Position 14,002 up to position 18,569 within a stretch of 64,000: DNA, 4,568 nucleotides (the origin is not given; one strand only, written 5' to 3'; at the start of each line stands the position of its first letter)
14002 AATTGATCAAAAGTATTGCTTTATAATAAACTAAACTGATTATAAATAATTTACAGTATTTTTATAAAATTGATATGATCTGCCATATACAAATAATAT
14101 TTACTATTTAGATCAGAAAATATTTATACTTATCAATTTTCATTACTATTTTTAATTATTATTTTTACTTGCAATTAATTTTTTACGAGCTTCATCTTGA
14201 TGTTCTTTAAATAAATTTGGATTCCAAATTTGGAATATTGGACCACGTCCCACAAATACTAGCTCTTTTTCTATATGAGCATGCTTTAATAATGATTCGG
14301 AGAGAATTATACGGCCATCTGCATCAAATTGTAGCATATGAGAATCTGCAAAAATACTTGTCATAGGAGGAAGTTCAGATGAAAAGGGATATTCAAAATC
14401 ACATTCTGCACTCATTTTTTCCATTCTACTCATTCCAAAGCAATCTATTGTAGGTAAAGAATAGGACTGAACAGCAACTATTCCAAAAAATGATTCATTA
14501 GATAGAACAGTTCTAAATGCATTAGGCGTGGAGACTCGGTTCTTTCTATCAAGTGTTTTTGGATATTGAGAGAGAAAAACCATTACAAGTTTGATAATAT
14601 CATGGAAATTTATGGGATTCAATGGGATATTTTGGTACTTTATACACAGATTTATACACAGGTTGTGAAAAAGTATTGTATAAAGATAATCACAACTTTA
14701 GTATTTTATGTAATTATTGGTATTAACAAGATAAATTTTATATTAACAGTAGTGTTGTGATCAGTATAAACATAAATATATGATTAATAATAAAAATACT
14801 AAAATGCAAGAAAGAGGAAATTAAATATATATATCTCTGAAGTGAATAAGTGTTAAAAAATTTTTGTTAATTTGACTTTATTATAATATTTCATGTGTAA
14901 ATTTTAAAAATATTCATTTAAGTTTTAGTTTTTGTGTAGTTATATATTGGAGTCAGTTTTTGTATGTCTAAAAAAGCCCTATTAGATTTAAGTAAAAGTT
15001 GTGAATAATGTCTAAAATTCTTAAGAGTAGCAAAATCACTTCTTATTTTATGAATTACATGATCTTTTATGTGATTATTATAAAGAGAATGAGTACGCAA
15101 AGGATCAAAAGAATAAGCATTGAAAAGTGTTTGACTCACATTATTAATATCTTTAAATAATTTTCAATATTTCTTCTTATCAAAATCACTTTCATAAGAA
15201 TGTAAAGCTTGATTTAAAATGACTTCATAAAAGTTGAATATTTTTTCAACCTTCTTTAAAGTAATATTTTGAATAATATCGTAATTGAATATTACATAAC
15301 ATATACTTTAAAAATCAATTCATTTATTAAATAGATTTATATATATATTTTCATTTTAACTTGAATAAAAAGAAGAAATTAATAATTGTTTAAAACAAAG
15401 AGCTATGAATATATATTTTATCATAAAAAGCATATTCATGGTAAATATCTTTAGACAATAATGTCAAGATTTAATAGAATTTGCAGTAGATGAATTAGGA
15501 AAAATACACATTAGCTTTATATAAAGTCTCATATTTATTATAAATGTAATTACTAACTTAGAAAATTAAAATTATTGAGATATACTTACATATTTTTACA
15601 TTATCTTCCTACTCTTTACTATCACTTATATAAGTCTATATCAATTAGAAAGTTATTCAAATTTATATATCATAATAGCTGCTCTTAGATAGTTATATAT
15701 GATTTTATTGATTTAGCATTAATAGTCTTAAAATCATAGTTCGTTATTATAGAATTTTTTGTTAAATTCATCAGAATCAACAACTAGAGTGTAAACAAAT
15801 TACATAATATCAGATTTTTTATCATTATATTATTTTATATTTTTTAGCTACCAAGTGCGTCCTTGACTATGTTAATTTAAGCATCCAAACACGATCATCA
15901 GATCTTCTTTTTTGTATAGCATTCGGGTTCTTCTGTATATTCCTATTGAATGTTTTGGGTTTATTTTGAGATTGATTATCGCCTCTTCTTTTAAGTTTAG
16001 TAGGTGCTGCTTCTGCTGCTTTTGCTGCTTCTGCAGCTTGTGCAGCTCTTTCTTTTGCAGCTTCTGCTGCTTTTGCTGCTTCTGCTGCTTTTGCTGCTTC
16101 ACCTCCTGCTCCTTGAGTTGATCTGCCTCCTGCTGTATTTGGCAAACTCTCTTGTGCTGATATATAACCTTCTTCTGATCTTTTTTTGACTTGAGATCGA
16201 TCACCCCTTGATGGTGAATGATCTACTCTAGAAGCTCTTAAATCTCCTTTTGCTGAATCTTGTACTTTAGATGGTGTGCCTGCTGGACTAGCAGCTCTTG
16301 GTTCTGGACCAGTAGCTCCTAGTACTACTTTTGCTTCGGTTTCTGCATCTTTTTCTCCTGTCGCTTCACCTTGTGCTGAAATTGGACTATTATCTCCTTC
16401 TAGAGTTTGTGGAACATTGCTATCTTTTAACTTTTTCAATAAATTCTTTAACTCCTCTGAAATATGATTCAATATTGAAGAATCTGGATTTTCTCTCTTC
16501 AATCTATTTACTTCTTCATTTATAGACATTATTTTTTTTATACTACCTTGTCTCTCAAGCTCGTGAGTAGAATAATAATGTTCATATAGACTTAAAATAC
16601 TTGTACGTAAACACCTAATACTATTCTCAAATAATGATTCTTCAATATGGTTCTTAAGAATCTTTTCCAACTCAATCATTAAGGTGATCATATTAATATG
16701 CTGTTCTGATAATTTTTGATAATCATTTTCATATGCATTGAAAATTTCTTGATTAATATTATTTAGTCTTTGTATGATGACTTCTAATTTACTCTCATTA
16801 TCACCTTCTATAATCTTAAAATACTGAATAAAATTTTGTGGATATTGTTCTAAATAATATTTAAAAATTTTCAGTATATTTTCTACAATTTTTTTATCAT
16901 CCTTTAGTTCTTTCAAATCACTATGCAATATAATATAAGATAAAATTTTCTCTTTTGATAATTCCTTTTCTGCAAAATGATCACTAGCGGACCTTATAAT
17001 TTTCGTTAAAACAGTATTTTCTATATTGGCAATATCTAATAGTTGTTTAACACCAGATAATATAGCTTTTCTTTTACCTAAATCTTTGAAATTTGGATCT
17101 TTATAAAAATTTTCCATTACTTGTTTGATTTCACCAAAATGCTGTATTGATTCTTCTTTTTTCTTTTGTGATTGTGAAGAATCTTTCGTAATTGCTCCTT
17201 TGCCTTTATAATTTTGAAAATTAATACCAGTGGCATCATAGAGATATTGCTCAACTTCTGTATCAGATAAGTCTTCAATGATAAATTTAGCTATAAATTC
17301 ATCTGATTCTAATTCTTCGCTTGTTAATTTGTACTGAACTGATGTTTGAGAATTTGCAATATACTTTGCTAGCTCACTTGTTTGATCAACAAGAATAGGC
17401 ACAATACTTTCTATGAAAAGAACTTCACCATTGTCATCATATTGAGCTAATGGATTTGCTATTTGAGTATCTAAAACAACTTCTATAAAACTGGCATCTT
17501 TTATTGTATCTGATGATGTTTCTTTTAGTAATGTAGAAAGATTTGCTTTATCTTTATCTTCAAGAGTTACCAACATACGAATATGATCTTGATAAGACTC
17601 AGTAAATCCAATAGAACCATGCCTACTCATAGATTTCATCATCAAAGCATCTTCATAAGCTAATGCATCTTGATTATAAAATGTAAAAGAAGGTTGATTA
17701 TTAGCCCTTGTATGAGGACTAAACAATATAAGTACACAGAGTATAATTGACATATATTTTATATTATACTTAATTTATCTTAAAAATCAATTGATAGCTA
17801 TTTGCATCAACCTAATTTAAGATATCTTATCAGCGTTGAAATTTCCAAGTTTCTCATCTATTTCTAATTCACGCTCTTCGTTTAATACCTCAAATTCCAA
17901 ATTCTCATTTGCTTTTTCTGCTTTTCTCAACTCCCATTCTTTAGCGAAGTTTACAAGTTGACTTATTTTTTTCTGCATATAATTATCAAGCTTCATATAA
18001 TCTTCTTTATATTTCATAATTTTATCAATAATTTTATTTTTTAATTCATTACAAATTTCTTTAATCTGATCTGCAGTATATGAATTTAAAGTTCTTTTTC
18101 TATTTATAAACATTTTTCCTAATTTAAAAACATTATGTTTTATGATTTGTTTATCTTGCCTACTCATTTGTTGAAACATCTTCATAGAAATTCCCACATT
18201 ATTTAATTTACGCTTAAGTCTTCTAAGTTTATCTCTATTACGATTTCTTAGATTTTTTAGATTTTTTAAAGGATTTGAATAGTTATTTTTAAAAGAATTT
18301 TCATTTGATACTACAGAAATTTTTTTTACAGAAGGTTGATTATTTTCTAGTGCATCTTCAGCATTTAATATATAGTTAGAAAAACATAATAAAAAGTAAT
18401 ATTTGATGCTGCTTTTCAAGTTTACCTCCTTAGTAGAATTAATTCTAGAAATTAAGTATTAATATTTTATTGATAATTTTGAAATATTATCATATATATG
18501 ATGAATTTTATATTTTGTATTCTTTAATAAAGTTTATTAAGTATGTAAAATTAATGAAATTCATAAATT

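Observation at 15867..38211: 22-kb island encoding a paralogous family of secreted proteins with a conserved N-terminal domain and hypervariable, repeat-bearing C-termini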

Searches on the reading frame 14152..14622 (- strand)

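Call 52: search_protein_families(library=ncbifam, proteins=[window:14152-14622:-], max_evalue=0.00001)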
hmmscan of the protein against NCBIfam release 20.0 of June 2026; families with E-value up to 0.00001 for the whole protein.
window:14152-14622:- (156 aa): 6 families
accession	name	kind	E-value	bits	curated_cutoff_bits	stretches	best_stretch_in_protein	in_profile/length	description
NF001477.0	PRK00326.2-4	equivalog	6.3e-38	130.1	162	1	15-150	3-139/155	division/cell wall cluster transcriptional repressor MraZ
NF001475.0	PRK00326.2-1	equivalog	1.7e-31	109.1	257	1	14-147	2-136/149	division/cell wall cluster transcriptional repressor MraZ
NF001476.0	PRK00326.2-2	equivalog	9.9e-19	67.6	162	1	15-150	4-147/163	division/cell wall cluster transcriptional repressor MraZ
TIGR00242.1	TIGR00242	equivalog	3e-14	53.2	98.35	1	16-144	2-127/144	division/cell wall cluster transcriptional repressor MraZ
NF001482.0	PRK00326.3-4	equivalog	3.3e-10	39.9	168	1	16-152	2-151/160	division/cell wall cluster transcriptional repressor MraZ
NF001483.0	PRK00326.3-5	equivalog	7.2e-06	26.3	239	0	92-140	81-129/155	division/cell wall cluster transcriptional repressor MraZ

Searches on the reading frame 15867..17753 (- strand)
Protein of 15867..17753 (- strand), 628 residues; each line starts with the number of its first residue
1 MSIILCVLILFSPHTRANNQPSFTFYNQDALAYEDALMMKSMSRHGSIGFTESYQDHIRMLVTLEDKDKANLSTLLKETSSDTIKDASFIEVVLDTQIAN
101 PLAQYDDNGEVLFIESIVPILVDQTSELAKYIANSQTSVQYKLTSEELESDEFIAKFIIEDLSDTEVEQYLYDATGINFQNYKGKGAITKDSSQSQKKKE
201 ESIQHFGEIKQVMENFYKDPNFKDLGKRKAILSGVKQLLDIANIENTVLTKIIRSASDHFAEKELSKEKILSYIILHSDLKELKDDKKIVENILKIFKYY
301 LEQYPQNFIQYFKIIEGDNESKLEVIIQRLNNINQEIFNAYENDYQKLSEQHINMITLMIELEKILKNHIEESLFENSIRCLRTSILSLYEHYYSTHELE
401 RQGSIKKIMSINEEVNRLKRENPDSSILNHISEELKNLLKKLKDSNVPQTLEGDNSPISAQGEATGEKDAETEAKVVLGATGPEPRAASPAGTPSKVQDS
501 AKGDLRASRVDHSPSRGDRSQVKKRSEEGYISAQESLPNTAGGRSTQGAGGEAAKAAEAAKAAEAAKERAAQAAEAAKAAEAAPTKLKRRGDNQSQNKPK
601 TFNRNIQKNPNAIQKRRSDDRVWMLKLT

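Call 7: search_protein_families(library=pfam, proteins=[window:15867-17753:-], max_evalue=1)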
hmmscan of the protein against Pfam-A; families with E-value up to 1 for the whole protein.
window:15867-17753:- (628 aa): 3 families
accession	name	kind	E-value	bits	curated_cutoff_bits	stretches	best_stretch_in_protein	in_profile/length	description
PF13475.11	DUF4116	-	0.43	10.6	24.9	1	281-308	21-48/49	Domain of unknown function (DUF4116)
PF13877.11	RPAP3_C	-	0.52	11.3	23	0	361-387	33-59/92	Potential Monad-binding region of RPAP3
PF25541.1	TBCA_PH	-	0.97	9.6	27.8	0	276-312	24-60/139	PH domain-containing proteins, TBCA domain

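Call 8: search_protein_families(library=ncbifam, proteins=[window:15867-17753:-], max_evalue=1)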
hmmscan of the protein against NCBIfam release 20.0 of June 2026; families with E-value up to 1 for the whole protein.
window:15867-17753:- (628 aa): 0 families

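Call 70: search_protein_families(library=phrogs, proteins=[window:15867-17753:-], max_evalue=0.01)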
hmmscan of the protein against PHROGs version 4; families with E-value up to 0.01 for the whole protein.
window:15867-17753:- (628 aa): 0 families

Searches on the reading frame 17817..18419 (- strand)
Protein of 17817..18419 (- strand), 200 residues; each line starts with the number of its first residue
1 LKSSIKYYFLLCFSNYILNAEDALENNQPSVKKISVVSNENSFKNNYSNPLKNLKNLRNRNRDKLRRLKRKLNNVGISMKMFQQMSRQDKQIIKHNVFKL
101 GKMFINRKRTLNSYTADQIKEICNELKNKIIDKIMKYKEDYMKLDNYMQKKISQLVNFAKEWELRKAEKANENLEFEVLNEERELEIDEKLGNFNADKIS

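Call 19: search_protein_families(library=pfam, proteins=[window:17817-18419:-], max_evalue=0.01)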
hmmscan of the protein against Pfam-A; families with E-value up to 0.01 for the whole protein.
window:17817-18419:- (200 aa): 0 families

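Call 70: search_protein_families(library=phrogs, proteins=[window:17817-18419:-], max_evalue=0.01)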
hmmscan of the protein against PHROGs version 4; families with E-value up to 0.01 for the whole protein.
window:17817-18419:- (200 aa): 0 families
